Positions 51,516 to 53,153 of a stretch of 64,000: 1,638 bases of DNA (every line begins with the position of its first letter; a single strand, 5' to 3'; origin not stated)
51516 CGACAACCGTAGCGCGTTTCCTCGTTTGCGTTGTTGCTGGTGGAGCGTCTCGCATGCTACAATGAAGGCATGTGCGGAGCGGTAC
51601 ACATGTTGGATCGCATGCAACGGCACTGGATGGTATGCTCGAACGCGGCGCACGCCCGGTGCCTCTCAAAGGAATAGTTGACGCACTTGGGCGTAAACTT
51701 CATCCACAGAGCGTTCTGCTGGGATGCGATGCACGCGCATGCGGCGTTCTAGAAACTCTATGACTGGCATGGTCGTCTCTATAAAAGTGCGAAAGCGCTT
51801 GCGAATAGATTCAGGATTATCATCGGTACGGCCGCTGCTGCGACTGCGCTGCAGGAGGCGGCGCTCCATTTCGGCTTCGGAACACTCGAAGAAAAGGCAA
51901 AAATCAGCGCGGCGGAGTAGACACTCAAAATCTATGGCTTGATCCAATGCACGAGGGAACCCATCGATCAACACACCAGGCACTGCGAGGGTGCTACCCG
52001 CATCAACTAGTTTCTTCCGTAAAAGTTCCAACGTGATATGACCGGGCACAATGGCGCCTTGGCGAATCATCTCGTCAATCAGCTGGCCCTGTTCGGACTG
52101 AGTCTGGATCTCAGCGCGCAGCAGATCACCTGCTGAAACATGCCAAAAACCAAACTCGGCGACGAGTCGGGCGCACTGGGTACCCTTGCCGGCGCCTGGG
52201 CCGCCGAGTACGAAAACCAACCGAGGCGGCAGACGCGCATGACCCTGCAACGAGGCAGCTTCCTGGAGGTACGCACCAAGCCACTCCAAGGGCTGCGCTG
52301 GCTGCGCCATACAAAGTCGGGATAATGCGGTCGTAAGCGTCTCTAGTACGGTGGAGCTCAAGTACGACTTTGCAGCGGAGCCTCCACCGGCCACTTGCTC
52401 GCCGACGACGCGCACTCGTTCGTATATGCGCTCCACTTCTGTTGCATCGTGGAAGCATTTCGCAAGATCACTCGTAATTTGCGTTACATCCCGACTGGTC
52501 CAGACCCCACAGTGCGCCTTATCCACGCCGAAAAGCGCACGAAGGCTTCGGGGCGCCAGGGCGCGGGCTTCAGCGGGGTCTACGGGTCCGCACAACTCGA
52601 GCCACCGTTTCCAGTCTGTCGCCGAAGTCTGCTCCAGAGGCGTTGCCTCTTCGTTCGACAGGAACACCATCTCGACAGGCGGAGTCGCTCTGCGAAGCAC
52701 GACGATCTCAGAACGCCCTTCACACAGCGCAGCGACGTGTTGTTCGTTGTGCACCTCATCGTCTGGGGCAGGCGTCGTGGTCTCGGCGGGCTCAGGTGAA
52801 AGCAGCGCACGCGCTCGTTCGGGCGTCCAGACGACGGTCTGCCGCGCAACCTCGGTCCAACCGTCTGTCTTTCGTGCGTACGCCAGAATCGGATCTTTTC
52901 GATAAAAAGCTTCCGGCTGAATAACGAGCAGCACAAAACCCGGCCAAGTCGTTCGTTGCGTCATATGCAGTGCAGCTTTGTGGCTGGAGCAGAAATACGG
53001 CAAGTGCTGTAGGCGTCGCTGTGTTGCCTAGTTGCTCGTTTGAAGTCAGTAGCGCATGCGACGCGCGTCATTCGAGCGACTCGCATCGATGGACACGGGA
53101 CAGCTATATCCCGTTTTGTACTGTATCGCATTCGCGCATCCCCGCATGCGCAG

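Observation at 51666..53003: NDK-like domain + Dpy-30 motif + P-loop adenylate/UMP-CMP kinase in one 445-aa protein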

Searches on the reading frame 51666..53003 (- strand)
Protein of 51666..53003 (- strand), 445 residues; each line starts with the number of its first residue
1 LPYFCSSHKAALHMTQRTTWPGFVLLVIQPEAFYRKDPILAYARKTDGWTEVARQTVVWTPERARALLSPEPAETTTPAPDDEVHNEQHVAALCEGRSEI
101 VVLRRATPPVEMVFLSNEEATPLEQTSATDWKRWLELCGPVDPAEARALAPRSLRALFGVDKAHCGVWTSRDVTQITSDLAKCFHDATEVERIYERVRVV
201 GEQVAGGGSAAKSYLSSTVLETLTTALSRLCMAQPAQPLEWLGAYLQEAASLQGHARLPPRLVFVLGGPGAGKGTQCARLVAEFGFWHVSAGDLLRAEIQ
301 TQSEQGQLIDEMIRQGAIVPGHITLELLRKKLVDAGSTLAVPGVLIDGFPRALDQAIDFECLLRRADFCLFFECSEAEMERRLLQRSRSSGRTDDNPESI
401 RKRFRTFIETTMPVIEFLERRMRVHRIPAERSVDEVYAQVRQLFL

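Call 3: search_protein_families(library=pfam, proteins=[window:51666-53003:-], max_evalue=10)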
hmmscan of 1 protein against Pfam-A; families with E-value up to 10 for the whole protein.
window:51666-53003:- (445 aa): 9 families
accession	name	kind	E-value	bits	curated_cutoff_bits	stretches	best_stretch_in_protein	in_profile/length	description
PF00406.28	ADK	-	4.4e-40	137.7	26.8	1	265-420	1-148/151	Adenylate kinase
PF13207.12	AAA_17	-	1.3e-27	97.2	27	1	266-401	1-136/136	AAA domain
PF05186.18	Dpy-30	-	3.3e-10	39.9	22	1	211-249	2-40/42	Dpy-30 motif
PF13671.12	AAA_33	-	1.6e-05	25.7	27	1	262-405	1-137/143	AAA domain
PF13238.12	AAA_18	-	0.0013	19.6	29.4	1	263-397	1-122/128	AAA domain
PF00334.24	NDK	-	0.013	15.8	27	1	132-186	81-132/135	Nucleoside diphosphate kinase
PF18751.7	Ploopntkinase3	-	0.053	13.5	27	1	261-293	4-36/187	P-loop Nucleotide Kinase3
PF06414.18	Zeta_toxin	-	0.14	12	22.3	1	256-280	12-36/199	Zeta toxin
PF02223.23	Thymidylate_kin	-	0.21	11.7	27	1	365-439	117-184/185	Thymidylate kinase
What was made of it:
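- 52257..52373 (-): Dpy-30 helix-loop-helix dimerisation/docking motif (residues 198-236). PF05186 at 39.9 bits, above the cut-off of 22 (call 3).
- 51669..52223 (-): URA6-type UMP-CMP/adenylate kinase domain (residues 248-432) with all catalytic motifs intact. PF00406 E=4e-40 (call 3).
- On Nucleoside diphosphate kinase (PF00334, EC 2.7.4.6): 15.8 bits against 27 (call 3).
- On UMP-CMP kinase family (TIGR01359) / ADK (PF00406): PF00406: 137.7 against 26.8 (call 3).
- On Dpy-30 / RIIa-type dimerisation-docking motif (PF05186): 39.9 bits against 22 (call 3).
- Checked: Dpy-30 (PF05186): 39.9 bits, above the cut-off of 22, E=3e-10 (call 3). NDK (PF00334): only 15.8 bits against a cut-off of 27, E=0.013, covering profile positions 81-132 (call 3).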

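Call 4: search_solved_structures(query=window:51666-53003:-, max_evalue=1, show_alignments=2)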
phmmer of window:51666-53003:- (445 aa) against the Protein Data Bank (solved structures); distinct sequences matched with E-value up to 1: 125 (the best 60 are shown).
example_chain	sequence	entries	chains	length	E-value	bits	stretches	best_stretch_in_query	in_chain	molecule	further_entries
1uky_A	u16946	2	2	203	1.3e-54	189.3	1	261-441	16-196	URIDYLATE KINASE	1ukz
7e9v_A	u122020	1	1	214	5.1e-47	164.2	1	256-444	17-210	UMP-CMP kinase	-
1tev_A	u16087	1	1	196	1.4e-46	162.8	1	259-444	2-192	UMP-CMP kinase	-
1qf9_A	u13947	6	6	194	2.7e-46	161.8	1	259-444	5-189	PROTEIN (URIDYLMONOPHOSPHATE/CYTIDYLMONOPHOSPHATE KINASE) | URIDYLMONOPHOSPHATE/CYTIDYLMONOPHOSPHATE KINASE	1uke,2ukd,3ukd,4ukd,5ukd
3adk_A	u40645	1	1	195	1.9e-45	159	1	260-440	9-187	ADENYLATE KINASE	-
7x7s_A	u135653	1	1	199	2.3e-44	155.4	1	260-440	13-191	Adenylate kinase isoenzyme 1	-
1z83_A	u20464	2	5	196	3.9e-44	154.7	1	261-440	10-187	Adenylate kinase 1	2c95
7de3_A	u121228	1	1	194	3.2e-43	151.7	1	260-440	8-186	Adenylate kinase isoenzyme 1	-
8x1g_A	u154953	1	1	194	3.2e-43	151.7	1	260-440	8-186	Adenylate kinase isoenzyme 1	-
3umf_A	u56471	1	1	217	5.7e-43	150.9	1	260-441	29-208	Adenylate kinase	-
5ycf_B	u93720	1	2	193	6.7e-43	150.6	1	261-442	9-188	Adenylate kinase isoenzyme 1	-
5ycd_A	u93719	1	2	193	2.4e-42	148.8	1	261-442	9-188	Adenylayte kinase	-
5xru_A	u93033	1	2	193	3.3e-42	148.3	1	261-441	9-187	adenylate kinase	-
5ycb_A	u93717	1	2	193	4.6e-42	147.9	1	261-441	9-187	adenylate kinase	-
5xz2_A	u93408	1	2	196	4.7e-42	147.8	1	261-441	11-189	Adenylate kinase isoenzyme 1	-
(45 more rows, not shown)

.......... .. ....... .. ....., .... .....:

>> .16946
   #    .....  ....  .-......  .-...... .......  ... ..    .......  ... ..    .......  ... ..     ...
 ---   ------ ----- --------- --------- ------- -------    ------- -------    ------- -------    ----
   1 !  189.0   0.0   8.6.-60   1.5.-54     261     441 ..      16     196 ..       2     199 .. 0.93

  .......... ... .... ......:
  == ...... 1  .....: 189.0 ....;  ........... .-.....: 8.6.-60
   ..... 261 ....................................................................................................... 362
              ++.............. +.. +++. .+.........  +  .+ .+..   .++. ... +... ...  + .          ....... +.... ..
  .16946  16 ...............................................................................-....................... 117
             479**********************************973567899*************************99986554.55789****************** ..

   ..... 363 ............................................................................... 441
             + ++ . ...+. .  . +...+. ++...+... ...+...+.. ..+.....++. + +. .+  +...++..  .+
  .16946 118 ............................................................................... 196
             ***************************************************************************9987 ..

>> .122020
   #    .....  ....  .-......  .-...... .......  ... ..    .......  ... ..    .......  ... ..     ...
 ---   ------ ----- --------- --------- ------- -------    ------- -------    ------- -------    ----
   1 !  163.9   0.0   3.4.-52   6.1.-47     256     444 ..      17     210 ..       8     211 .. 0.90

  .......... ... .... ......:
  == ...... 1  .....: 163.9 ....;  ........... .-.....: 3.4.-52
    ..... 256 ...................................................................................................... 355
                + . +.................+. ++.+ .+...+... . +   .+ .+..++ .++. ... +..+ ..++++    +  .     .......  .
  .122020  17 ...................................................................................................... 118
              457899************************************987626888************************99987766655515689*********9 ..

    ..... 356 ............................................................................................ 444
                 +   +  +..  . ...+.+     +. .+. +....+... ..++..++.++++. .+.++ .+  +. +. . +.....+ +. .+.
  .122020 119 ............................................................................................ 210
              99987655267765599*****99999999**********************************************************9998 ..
